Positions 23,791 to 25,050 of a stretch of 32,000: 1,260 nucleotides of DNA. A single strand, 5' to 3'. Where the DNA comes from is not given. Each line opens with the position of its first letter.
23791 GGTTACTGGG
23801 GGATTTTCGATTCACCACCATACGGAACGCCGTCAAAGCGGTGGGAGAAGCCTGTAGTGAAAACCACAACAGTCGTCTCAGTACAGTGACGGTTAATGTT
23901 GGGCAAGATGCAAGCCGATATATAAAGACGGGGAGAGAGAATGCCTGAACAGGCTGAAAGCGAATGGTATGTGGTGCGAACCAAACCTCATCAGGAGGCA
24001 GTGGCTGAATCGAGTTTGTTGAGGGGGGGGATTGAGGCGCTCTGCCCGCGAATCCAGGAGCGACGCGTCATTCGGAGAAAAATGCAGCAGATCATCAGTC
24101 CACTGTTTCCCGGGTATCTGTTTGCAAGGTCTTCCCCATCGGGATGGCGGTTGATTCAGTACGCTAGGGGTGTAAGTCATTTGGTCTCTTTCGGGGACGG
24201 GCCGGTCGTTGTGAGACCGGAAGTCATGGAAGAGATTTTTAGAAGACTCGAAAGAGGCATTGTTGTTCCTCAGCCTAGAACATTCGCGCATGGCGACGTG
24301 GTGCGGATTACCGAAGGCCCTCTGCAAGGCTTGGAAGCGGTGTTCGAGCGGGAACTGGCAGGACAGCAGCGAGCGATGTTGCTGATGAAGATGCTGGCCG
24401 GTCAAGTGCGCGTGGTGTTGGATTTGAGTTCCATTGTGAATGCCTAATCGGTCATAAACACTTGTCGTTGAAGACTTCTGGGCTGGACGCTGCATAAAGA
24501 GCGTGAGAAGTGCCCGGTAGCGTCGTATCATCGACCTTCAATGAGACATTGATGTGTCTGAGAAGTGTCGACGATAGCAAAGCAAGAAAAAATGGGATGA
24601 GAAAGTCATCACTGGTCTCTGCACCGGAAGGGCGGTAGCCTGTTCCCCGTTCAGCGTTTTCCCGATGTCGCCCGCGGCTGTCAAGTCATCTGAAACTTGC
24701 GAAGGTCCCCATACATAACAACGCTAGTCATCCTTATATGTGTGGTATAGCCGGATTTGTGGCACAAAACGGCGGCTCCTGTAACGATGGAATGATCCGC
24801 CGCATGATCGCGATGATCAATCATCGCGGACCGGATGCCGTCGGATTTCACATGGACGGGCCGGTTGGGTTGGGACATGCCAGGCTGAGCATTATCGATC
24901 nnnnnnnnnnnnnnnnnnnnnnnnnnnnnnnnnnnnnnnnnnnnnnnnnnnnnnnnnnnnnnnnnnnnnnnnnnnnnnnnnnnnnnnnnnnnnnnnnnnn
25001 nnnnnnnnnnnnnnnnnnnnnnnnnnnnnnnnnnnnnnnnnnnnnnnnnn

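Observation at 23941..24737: RfaH-like antiterminator followed by an exact ops-consensus match in the leader of the exosortase-proximal operon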

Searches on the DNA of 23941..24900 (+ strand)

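Call 38: build_rna_model(alignment_id=A5, structure=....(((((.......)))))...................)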
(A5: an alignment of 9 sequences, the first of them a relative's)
Model R1 built from alignment A5 (9 sequences, 40 columns); structure: as given.
model positions 40; base pairs 5; branch points 0; effective number of sequences 9; information 0.85 bits per position. Calibrated on 0.2 Mb of random sequence (short: E-values are rough).
structure used (alignment columns):
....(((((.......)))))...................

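Call 39: search_with_rna_model(model_id=R1, sources=[window, L001, L002, L003, L004, L005, L006, L007, L008, L009, L010, L011, L012, L013, L014, L015, L016, L017, L018, L019, L020, L021, L022, L023, L024, L025, L026, L027, L028, L029, L030, L031, L032, L033, L034, L035, L036, L037, L038, L039, L040, L041, L042, L043, L044, L045, L046, L047, L048, L049, L050, L051, L052, L053, L054, L055, L056, L057, L058, L059, L060, L061, L062, L063, L064, L065, L066, L067, L068, L069, L070, L071, L072, L073, L074, L075, L076, L077, L078, L079, L080], max_evalue=1, make_alignment=true)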
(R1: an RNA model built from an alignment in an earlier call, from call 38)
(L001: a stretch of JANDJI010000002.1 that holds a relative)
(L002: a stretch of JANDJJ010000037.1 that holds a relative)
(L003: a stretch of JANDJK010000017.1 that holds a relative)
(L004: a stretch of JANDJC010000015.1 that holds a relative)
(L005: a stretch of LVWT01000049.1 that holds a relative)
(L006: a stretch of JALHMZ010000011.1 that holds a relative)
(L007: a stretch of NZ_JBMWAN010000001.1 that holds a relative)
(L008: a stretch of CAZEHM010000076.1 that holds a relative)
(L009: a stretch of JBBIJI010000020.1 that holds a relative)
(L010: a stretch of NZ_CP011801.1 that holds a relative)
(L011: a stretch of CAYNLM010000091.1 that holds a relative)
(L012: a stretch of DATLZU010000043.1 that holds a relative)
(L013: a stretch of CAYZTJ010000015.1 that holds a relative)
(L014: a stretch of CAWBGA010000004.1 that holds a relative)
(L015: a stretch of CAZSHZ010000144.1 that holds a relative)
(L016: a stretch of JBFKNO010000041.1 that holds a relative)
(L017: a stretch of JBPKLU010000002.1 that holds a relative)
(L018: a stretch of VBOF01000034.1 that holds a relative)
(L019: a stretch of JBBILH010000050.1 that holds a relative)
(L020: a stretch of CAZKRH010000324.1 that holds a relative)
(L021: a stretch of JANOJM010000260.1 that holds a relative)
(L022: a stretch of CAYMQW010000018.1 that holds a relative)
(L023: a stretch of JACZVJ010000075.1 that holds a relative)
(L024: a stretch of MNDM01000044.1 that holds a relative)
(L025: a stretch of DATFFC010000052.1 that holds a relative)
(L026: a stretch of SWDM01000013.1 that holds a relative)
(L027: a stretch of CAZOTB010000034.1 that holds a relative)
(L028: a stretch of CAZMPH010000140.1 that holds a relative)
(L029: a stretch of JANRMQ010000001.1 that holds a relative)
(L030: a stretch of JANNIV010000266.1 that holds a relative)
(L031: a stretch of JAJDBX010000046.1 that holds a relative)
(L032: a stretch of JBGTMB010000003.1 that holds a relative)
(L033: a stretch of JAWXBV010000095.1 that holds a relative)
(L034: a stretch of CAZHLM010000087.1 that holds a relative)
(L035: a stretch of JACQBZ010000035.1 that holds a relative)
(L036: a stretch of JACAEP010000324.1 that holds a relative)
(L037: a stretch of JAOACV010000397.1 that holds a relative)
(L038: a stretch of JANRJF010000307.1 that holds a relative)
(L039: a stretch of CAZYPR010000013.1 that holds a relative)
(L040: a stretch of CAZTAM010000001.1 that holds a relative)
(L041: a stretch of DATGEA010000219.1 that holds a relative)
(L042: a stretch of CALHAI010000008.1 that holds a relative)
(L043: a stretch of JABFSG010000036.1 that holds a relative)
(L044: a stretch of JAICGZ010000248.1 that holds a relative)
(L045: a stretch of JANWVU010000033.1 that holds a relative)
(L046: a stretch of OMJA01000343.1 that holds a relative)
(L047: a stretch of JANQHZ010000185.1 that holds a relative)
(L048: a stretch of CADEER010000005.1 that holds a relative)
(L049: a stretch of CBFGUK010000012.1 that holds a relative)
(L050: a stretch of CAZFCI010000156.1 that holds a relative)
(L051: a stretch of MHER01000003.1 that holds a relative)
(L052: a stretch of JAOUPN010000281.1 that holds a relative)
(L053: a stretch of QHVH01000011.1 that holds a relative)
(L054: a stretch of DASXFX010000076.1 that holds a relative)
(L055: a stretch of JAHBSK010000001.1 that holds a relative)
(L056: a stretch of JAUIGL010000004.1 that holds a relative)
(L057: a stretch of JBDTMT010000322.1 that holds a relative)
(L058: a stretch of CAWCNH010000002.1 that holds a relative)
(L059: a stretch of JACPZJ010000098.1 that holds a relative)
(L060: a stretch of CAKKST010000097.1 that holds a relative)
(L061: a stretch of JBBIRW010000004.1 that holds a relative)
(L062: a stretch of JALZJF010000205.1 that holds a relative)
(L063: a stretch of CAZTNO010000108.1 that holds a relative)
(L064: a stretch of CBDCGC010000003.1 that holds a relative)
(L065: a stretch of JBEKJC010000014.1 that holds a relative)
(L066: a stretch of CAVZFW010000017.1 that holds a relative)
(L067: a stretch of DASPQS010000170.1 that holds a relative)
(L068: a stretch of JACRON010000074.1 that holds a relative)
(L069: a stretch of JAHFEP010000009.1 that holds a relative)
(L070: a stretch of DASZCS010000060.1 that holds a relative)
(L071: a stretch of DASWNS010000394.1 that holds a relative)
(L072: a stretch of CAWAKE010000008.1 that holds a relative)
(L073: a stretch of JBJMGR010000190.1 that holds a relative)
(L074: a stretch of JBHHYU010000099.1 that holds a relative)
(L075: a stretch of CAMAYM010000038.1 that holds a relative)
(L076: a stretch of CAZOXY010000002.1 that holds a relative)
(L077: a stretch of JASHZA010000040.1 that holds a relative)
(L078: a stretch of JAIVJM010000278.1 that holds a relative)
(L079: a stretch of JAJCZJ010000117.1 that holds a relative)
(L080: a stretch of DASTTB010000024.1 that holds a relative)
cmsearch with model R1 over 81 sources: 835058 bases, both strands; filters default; matches with E-value up to 1: 52.
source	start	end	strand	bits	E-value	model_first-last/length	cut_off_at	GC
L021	6632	6671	+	46.8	3.8e-10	1-40/40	no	0.57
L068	6596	6635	+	46.7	4.1e-10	1-40/40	no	0.55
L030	6644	6683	+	46.3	5e-10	1-40/40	no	0.65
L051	6514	6553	+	45.9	6.6e-10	1-40/40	no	0.6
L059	6623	6662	+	44.8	1.4e-09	1-40/40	no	0.62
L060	6616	6655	+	44.2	2e-09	1-40/40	no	0.6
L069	6598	6637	+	39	6.2e-08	1-40/40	no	0.47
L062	6606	6645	+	38.1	1e-07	1-40/40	no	0.55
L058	6527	6566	+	36.3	3.5e-07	1-40/40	no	0.65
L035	6570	6607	+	36.2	3.7e-07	1-40/40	no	0.61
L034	5953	5992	+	33.3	2.5e-06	1-40/40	no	0.77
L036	1430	1469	+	33.3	2.5e-06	1-40/40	no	0.77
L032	1365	1401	+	33.2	2.5e-06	1-40/40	no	0.59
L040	6559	6599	+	31.6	7.2e-06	1-40/40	no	0.51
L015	4183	4219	+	31.1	9.9e-06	1-40/40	no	0.7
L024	5884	5921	+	30.8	1.3e-05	1-40/40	no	0.63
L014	6575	6622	+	30.1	2e-05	1-40/40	no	0.62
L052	2606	2642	+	28.6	5.3e-05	1-40/40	no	0.7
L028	4589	4626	+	28.5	5.5e-05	1-40/40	no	0.61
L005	6677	6715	+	28.2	6.8e-05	1-40/40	no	0.64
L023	6700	6735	+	27.7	9.4e-05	1-40/40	no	0.64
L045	3249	3287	+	27.5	0.00011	1-40/40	no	0.69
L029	6569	6611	+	26.9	0.00016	1-40/40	no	0.53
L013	6629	6666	+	26.2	0.00024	1-40/40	no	0.71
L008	4727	4765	+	25.5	0.00038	1-40/40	no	0.62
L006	6668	6705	+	25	0.00053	1-40/40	no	0.61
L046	6672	6710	+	25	0.00054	1-40/40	no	0.62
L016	5281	5318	+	24.8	0.00063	1-40/40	no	0.71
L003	6668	6706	+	23.9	0.0011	1-40/40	no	0.54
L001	6669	6707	+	23.7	0.0013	1-40/40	no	0.62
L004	6706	6744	+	23.7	0.0013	1-40/40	no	0.49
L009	6545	6582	+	22.6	0.0026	1-40/40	no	0.68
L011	2972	3009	+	22.5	0.0028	1-40/40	no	0.5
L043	5381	5419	+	22.2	0.0034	1-40/40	no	0.72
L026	5841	5878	+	22.1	0.0036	1-40/40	no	0.53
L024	6526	6563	+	21.8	0.0042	1-40/40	no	0.61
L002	6670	6708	+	21.5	0.0053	1-40/40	no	0.62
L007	6679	6716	+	21.1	0.0069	1-40/40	no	0.55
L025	6609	6643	+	20.6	0.0091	1-40/40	no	0.66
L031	6674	6712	+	20.4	0.011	1-40/40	no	0.56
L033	5820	5856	+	20.1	0.013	1-40/40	no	0.59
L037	824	859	+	19.9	0.015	1-40/40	no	0.72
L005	11157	11194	+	18.9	0.028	1-40/40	no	0.63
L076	6560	6603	+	18.8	0.03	1-40/40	no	0.5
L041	135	171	+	17.6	0.066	1-40/40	no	0.7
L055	6566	6609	+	15.6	0.24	1-40/40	no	0.48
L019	6438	6466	+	14.7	0.44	1-40/40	no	0.69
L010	6555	6592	+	14.4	0.51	1-40/40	no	0.66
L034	1618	1643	+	14.2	0.6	5-30/40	no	0.77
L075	10305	10351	+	13.9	0.76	1-40/40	no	0.68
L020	5539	5575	+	13.5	0.94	1-40/40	no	0.57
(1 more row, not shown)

Alignment A6: 52 matches aligned to the model, 59 columns, each read 5' to 3' on its own strand. Consensus structure (alignment columns), stored with it:
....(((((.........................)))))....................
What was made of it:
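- All 52 covariance-model hits are on the gene strand (call 39).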

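Call 62: search_rna_families(source=window, start=24300, end=24900, threshold=evalue, max_evalue=10, show_alignments=3)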
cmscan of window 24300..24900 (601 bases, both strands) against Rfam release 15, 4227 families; matches with E-value up to 10: 7.
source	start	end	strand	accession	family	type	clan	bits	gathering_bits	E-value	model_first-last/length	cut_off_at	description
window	24730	24828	-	RF02981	FTHFS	Cis-reg;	-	19.9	72.6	1.5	1-117/117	no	FTHFS RNA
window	24763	24841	-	RF02241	Xoo2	Gene; sRNA;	-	17.8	45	0.6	1-78/78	no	Xanthomonadaceae sRNA Xoo2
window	24709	24769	-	RF02059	STnc50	Gene; sRNA;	-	16.5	55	6.7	1-84/84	no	Salmonella enterica sRNA STnc40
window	24764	24838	-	RF02791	CcsR1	Gene; sRNA;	-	14.5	65.3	0.91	1-83/83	no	Conserved CCUCCUCCC motif stress-induced RNA 1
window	24567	24591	+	RF01335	CRISPR-DR22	Gene; CRISPR;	-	14.3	50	3.8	1-36/36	no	CRISPR RNA direct repeat element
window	24677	24735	-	RF02475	GlsR6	Gene; snRNA; snoRNA; CD-box;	-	12.1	75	3.9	1-59/59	no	Small nucleolar RNA GlsR6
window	24574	24651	+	RF02158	NPPA-AS1_3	Gene; lncRNA;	-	11.8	55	5.2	1-108/108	no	NPPA antisense RNA 1 conserved region 3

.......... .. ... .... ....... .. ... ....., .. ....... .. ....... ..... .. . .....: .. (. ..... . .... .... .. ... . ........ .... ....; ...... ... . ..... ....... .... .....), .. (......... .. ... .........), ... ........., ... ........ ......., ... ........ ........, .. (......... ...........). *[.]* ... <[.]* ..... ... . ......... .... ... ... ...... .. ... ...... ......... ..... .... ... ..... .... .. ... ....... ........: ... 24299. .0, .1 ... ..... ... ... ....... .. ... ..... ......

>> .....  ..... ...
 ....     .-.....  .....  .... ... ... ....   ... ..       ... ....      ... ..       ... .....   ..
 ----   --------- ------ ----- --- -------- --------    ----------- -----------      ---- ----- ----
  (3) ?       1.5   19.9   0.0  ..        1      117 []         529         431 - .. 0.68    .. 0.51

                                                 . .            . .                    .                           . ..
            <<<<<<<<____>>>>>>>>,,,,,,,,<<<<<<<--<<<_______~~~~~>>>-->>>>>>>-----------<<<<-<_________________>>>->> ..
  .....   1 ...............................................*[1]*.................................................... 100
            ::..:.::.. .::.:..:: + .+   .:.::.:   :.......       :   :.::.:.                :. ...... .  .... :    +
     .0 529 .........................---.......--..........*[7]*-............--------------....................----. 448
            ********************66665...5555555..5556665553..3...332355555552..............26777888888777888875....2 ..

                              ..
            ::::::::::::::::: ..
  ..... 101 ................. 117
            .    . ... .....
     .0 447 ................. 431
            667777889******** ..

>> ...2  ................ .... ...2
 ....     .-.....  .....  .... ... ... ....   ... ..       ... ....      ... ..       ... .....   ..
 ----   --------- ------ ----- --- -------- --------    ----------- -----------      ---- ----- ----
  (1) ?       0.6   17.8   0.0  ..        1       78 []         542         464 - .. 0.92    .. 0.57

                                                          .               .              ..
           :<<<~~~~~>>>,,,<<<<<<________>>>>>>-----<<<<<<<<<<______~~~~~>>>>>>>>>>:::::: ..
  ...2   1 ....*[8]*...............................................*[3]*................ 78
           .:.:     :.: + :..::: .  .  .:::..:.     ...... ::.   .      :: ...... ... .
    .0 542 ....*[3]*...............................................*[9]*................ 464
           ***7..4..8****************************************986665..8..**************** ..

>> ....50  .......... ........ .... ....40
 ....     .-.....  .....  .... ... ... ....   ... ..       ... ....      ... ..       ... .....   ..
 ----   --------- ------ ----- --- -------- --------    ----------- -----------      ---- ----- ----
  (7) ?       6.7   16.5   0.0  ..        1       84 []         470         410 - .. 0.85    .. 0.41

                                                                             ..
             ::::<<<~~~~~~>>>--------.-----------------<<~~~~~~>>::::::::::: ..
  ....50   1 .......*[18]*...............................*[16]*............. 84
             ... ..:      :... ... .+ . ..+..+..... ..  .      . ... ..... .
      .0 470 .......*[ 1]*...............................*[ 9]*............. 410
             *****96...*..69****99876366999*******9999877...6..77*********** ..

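Call 65: search_rna_families(source=window, start=24596, end=24650, threshold=evalue, max_evalue=10, show_alignments=2)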
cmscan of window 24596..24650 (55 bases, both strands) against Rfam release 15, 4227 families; matches with E-value up to 10: 2.
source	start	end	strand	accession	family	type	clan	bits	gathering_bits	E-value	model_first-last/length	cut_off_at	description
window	24617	24630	+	RF01151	snoU82P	Gene; snRNA; snoRNA; CD-box;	-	10.4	42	0.5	42-55/55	no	Small nucleolar RNA U82P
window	24596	24615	-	RF00289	SNORND104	Gene; snRNA; snoRNA; CD-box;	CL00077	9.5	40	4.2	1-20/70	3'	Small nucleolar RNA SNORD104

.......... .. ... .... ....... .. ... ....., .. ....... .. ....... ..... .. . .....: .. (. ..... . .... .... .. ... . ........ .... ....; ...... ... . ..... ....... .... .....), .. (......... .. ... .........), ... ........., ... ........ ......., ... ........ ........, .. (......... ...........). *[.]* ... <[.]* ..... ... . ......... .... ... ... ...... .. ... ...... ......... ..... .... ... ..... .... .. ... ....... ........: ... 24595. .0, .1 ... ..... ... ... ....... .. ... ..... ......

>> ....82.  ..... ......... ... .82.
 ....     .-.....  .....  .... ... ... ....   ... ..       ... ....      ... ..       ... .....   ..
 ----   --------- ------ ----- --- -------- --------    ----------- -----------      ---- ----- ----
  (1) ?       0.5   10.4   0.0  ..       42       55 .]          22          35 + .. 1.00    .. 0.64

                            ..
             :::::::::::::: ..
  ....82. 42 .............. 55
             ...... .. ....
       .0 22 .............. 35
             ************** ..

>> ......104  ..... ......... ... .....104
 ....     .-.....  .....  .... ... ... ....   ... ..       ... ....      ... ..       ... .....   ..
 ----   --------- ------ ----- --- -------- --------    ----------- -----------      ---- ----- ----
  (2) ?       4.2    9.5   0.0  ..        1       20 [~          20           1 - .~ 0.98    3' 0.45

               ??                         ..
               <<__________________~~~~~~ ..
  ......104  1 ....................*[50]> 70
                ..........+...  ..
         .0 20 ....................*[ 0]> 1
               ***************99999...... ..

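Call 67: search_rna_families(sources=[L028, L050, L032, L041, L015, L037, L008], threshold=evalue, max_evalue=1, show_alignments=2)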
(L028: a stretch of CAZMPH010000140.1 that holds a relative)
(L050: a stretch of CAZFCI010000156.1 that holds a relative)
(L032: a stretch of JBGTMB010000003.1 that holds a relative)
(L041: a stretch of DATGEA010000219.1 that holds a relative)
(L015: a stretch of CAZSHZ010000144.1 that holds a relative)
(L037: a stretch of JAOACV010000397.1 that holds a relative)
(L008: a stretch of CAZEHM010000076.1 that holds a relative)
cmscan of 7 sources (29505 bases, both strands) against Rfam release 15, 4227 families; matches with E-value up to 1: 1.
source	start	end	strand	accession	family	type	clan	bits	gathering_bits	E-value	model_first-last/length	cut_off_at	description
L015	4526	4553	-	RF02795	Pab91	Gene; snRNA; snoRNA; HACA-box;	-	25.7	71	0.75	1-57/57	no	Pab91 RNA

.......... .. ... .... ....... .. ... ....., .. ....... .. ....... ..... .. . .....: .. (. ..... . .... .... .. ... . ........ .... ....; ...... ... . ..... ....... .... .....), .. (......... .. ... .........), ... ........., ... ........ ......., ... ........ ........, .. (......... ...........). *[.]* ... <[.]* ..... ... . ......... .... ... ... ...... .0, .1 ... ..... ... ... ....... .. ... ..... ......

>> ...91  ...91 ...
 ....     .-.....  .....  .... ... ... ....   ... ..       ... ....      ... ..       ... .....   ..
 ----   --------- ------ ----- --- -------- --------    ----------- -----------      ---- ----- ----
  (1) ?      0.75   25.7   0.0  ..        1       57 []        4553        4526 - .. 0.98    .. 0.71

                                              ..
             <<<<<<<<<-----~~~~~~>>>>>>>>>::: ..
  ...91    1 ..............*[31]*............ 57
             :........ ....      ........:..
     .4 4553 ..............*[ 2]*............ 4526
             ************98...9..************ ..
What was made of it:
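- On JUMPstart RNA (Rfam RF01707): There is no hit at E<=10, even in a 55-nt search (calls 62, 65), and none in 7 related loci (call 67).
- Tried and rejected: No known family covers the element (calls 62, 65, 67).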

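Call 68: search_with_rna_model(model_id=R1, sources=[L081, L082], max_evalue=10, show_alignments=3)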
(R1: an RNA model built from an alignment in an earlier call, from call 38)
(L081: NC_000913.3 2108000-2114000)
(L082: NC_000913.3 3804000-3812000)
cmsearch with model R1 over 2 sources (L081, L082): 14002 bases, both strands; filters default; matches with E-value up to 10: 2.
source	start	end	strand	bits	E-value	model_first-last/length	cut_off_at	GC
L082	4179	4218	-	13.1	0.021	1-40/40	no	0.55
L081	5134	5170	-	9.5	0.22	1-40/40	no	0.57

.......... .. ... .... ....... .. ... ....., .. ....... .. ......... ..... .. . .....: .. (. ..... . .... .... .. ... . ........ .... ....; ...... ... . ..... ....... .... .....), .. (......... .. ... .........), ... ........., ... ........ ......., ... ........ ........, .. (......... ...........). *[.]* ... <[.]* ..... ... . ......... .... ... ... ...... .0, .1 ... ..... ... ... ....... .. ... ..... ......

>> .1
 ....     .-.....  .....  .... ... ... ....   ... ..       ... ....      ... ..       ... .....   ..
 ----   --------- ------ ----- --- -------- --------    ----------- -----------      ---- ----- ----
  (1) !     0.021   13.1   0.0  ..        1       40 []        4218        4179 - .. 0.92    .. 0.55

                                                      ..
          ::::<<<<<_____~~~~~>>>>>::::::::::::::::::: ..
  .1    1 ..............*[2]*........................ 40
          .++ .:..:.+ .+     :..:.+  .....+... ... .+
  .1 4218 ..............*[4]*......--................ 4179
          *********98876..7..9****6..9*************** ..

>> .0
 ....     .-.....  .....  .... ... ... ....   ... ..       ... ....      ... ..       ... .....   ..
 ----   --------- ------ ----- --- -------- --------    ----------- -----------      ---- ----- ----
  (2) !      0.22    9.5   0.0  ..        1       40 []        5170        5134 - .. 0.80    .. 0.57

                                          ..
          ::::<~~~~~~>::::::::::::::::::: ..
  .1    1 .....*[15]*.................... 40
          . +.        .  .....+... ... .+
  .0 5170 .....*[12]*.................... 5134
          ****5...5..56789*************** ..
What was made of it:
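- On JUMPstart RNA (Rfam RF01707): Model R1 recovers both E. coli JUMPstarts (call 68).
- The Nitrospirota-derived model finds both E. coli elements as the only hits in 14 kb (call 68).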

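Call 84: search_with_rna_model(model_id=R1, source=window, filters=off, max_evalue=10, show_alignments=1)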
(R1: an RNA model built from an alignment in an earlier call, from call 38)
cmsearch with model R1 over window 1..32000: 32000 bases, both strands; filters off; matches with E-value up to 10: 15.
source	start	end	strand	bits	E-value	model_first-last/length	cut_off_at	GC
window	24608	24646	+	23.3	6.3e-05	1-40/40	no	0.62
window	27809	27847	-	7.9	1.4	1-40/40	no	0.74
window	8357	8373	+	7.5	1.9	1-40/40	no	0.65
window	9319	9355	+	7.4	2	1-40/40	no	0.68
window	25638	25655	+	6.9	2.7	1-40/40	no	0.56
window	20957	20994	+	6.8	2.8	1-40/40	no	0.63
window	12221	12248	-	6.2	4.3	1-40/40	no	0.64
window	31422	31443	+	5.8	5.6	5-26/40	no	0.73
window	4041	4068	+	5.7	5.9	5-30/40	no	0.86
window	29982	30016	-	5.7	5.9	1-40/40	no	0.6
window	9933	9949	+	5.6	6.3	1-40/40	no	0.71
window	30079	30122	+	5.3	7.7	1-40/40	no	0.48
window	1155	1178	-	5.2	8.2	1-40/40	no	0.5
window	13244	13269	+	5.1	8.7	1-40/40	no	0.5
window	6034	6070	+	5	9.3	1-40/40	no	0.76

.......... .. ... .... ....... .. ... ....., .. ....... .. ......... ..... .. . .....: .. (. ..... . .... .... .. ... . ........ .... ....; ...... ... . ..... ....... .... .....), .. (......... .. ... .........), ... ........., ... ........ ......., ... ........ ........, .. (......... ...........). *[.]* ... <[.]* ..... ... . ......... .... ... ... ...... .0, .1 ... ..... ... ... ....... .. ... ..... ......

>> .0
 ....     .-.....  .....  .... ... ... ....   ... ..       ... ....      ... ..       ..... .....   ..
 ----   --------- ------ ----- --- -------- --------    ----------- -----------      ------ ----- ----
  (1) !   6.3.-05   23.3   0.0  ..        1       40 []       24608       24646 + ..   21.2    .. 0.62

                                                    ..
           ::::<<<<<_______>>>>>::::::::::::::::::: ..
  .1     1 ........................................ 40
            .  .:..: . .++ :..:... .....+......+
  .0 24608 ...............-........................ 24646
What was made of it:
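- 24631..24642 (+): Ops-like element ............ on the non-template strand. The putative flipped base T6 is at 24636. The predicted pause has its RNA 3' end at T11 (24641). Model R1 was built from distant relatives only, and it finds 24608-24646 as the single significant hit in the window (E 6e-5, next best 1.4; call 84).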
